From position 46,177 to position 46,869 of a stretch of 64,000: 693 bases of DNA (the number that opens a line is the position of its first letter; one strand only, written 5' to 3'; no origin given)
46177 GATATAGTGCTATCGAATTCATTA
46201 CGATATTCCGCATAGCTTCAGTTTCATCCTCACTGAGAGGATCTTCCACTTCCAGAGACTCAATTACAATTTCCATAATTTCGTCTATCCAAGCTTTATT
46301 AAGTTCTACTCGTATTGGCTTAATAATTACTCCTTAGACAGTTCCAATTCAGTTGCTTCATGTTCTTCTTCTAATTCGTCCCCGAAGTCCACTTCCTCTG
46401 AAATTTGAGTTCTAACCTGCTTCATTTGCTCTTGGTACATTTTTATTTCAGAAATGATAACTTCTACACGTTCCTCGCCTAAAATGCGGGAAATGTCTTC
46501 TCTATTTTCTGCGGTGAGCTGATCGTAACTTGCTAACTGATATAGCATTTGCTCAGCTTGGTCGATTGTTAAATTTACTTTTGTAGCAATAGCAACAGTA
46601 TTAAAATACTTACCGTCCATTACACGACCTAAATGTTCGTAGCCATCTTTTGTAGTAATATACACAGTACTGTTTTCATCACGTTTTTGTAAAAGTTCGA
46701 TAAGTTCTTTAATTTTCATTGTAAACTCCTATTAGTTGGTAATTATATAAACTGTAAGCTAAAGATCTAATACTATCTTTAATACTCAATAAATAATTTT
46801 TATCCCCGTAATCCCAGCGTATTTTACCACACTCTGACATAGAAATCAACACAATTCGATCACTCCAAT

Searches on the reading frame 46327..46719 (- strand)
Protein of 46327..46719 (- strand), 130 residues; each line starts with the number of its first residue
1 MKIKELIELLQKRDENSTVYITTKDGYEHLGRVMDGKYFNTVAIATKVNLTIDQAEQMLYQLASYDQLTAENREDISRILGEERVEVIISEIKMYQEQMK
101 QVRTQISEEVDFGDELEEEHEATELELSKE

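Call 51: find_encoding_contigs(protein=window:46327-46719:-, flank=10000, max_places=1)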
Protein window:46327-46719:- (130 aa): 3 contigs read that carry it; 1 place shown.
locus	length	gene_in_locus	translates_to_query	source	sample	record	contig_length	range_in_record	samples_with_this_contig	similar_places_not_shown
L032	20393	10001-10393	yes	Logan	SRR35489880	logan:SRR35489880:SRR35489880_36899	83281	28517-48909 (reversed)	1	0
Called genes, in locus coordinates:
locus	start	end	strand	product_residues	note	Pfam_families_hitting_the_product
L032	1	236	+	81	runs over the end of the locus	-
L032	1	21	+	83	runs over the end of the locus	-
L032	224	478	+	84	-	-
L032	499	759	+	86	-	-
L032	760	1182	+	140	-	-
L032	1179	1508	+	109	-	-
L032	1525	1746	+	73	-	-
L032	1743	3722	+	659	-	PF03796:DnaB_C, PF06745:ATPase (weak)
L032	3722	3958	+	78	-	-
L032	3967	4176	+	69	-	-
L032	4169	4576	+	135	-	-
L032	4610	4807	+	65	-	-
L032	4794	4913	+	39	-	-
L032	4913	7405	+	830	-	PF01612:DNA_pol_A_exo1, PF00476:DNA_pol_A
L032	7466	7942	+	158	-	PF13392:HNH_3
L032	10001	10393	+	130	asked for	-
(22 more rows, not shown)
